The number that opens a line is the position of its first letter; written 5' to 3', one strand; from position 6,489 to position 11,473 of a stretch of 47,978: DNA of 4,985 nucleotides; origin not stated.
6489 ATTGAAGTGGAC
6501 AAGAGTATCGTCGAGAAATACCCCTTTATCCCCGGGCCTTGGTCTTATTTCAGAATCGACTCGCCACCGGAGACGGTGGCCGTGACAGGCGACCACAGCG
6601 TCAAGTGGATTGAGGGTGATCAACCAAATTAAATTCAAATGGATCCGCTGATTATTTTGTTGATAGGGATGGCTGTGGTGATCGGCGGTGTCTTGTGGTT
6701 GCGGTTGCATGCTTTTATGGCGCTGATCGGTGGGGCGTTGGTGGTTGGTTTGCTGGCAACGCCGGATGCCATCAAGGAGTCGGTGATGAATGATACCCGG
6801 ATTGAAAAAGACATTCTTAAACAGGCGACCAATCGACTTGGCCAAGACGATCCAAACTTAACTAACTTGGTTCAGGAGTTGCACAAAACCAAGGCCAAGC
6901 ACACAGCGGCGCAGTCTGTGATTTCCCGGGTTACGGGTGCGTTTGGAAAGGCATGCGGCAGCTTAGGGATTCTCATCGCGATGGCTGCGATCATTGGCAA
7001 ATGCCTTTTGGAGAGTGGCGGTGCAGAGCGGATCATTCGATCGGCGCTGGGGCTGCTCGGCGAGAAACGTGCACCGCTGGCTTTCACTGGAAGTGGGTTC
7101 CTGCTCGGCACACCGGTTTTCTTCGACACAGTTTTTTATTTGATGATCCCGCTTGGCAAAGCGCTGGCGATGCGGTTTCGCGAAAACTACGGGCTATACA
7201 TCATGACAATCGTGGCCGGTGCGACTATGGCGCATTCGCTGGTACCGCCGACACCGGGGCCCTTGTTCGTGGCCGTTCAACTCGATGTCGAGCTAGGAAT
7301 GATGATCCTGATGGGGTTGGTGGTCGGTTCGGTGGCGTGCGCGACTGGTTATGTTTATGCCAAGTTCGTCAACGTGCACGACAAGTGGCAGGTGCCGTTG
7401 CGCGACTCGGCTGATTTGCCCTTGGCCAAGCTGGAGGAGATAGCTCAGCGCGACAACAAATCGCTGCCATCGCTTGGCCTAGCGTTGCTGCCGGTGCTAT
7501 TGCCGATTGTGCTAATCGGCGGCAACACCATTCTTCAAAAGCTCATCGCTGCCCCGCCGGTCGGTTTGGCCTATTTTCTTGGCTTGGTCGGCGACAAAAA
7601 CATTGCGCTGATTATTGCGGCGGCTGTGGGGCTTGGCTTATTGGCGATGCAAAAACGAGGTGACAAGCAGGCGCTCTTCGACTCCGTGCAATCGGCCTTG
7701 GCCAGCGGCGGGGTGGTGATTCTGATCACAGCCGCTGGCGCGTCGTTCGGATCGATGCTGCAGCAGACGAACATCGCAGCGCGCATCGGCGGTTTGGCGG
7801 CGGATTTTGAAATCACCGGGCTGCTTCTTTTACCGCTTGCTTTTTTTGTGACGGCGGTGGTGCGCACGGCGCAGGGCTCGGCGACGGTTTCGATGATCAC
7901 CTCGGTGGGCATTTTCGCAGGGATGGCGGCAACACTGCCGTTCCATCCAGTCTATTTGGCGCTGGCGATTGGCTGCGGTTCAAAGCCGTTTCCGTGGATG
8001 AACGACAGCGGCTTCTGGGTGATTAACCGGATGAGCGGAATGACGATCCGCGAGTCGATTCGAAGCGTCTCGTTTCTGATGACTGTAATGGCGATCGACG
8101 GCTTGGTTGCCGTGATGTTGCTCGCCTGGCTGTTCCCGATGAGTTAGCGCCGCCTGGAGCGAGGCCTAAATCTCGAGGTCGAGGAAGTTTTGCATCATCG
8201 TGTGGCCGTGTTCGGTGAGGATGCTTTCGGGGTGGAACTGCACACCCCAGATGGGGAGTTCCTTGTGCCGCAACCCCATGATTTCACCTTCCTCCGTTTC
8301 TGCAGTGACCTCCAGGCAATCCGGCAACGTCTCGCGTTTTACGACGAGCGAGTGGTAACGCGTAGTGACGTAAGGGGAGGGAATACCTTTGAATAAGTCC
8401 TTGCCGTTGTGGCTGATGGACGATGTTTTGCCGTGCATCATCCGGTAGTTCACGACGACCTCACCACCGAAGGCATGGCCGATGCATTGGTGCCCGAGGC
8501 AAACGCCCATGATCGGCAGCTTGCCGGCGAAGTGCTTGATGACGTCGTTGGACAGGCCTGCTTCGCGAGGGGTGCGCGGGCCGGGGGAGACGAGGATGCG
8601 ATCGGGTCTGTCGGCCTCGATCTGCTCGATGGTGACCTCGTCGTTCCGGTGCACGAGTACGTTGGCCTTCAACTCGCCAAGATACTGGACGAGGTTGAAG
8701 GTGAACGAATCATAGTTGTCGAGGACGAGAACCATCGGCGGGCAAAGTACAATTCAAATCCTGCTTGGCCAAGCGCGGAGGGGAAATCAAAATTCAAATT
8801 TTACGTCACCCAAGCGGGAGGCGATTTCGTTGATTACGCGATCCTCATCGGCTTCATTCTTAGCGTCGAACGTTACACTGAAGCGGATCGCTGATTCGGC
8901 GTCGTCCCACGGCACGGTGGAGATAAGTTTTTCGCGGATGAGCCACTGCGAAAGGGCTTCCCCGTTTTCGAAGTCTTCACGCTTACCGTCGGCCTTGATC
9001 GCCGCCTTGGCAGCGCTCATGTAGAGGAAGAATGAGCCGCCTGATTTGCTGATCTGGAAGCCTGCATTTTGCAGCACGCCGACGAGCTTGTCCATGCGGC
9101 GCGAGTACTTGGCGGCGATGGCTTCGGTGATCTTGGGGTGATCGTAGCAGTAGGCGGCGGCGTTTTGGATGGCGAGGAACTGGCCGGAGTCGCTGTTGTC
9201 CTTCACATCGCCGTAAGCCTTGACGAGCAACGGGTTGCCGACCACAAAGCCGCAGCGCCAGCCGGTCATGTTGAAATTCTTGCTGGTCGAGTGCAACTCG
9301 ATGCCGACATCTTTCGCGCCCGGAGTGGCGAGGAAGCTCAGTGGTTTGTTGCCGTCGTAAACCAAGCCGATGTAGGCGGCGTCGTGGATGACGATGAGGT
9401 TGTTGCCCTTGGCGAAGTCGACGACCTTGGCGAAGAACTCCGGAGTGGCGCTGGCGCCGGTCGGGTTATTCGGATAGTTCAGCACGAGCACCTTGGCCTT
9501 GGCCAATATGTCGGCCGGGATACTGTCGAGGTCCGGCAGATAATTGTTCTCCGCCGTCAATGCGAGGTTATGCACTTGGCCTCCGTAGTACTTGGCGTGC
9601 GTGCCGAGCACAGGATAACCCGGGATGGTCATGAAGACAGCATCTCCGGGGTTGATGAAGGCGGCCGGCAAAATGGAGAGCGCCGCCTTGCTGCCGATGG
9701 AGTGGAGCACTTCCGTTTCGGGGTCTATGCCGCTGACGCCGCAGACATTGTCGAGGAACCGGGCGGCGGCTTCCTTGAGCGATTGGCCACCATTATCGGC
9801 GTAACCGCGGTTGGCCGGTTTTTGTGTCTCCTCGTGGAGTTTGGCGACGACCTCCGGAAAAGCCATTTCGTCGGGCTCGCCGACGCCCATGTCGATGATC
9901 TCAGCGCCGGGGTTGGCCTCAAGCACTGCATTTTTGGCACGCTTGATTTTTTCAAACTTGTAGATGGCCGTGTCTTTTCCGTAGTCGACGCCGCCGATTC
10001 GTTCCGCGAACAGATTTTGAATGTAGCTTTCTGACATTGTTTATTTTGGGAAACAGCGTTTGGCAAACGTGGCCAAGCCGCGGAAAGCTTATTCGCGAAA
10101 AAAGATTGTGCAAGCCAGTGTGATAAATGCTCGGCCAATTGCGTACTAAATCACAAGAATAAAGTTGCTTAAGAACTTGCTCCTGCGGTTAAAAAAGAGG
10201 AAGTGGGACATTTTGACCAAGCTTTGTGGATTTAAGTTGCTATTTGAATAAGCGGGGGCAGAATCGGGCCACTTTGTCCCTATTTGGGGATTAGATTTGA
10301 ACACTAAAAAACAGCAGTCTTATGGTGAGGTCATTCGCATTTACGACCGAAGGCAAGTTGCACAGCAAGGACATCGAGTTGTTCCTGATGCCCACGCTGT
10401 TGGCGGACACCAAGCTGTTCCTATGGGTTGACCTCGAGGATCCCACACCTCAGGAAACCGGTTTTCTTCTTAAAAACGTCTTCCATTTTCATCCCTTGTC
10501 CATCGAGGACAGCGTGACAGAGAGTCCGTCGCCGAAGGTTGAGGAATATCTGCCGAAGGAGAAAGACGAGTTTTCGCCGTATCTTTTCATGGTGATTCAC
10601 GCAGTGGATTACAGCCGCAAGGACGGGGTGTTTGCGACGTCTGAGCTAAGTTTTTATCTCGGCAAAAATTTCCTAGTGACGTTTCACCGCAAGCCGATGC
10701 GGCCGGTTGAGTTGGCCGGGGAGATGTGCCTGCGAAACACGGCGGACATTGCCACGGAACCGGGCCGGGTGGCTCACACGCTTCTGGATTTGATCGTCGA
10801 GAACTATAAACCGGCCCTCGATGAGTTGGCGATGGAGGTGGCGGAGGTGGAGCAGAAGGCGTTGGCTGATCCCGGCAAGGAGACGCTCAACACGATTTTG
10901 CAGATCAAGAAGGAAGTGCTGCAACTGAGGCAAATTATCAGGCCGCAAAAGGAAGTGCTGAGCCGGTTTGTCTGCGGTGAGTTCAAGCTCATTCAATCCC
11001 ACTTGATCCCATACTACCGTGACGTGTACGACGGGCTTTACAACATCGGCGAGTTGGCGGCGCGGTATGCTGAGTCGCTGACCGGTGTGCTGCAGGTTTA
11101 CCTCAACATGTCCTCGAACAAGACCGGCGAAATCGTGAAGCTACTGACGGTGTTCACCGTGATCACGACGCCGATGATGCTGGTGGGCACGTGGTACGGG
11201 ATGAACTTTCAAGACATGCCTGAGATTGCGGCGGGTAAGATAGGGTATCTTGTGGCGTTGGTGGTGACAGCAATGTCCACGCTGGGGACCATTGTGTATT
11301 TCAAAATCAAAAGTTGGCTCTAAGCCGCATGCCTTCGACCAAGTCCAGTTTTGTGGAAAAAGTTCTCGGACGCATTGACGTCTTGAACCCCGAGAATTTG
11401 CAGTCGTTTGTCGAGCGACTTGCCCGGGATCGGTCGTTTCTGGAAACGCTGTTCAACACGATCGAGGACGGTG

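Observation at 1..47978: Highly iterated palindrome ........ (core of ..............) across genes and spacers, analogous to HIP1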

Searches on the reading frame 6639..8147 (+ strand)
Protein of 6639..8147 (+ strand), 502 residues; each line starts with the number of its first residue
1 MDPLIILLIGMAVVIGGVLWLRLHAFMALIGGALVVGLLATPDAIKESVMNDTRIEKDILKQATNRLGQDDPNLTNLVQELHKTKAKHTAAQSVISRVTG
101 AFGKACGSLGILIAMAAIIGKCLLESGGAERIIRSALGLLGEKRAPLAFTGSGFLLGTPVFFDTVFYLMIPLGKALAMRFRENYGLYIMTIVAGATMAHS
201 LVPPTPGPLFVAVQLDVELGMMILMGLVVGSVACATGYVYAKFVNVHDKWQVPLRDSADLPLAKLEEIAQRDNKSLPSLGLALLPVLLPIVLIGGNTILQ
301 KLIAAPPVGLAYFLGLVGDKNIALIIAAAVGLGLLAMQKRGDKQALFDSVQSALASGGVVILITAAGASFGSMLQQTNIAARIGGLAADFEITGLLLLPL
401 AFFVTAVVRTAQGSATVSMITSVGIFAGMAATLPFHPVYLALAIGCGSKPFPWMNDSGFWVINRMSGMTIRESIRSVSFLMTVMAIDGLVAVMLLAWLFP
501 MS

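Call 10: search_protein_families(library=pfam, proteins=[window:6639-8147:+])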
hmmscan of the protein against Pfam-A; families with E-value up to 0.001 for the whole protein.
window:6639-8147:+ (502 aa): 1 family
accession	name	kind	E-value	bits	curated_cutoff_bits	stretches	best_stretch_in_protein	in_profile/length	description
PF02447.22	GntP_permease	-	2e-77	261.2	22.5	1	91-496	43-438/440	GntP family permease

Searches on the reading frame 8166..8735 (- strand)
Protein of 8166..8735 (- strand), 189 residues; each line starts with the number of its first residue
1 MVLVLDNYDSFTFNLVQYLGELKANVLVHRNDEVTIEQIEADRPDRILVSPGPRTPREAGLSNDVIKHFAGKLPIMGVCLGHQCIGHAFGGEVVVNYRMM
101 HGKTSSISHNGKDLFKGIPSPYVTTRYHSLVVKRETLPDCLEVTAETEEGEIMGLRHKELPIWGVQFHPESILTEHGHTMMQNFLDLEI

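Call 10: search_protein_families(library=pfam, proteins=[window:8166-8735:-])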
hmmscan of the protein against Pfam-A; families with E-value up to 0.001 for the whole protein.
window:8166-8735:- (189 aa): 2 families
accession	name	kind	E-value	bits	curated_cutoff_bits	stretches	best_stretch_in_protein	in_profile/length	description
PF00117.34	GATase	-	8.4e-62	208.7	22.8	1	3-185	1-187/190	Glutamine amidotransferase class-I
PF07722.19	Peptidase_C26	-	5.3e-10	39.9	20.5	1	69-170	102-219/219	Peptidase C26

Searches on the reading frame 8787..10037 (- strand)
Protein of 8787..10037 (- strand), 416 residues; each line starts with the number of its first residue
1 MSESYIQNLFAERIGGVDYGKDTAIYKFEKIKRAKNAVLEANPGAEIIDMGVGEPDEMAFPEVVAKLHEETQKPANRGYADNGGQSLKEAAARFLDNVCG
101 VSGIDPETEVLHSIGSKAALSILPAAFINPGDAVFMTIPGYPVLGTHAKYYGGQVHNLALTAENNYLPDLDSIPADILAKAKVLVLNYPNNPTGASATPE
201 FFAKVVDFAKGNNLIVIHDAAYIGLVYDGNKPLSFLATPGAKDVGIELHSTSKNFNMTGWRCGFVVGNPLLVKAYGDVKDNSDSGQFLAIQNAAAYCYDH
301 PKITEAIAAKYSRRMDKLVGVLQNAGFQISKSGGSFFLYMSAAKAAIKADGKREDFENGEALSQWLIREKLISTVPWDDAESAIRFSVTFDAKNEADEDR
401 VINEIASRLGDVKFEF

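Call 10: search_protein_families(library=pfam, proteins=[window:8787-10037:-])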
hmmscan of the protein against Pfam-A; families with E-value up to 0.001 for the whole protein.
window:8787-10037:- (416 aa): 1 family
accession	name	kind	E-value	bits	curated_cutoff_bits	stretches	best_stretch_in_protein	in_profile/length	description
PF00155.27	Aminotran_1_2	-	8.7e-51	173.6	19.7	1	46-388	2-346/361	Aminotransferase class I and II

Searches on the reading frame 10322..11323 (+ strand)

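Call 10: search_protein_families(library=pfam, proteins=[window:10322-11323:+])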
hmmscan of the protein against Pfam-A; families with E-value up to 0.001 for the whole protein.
window:10322-11323:+ (333 aa): 1 family
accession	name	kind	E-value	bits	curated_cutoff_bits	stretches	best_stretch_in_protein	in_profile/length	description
PF01544.23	CorA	-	2.4e-54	185.1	27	1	33-328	4-291/292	CorA-like Mg2+ transporter protein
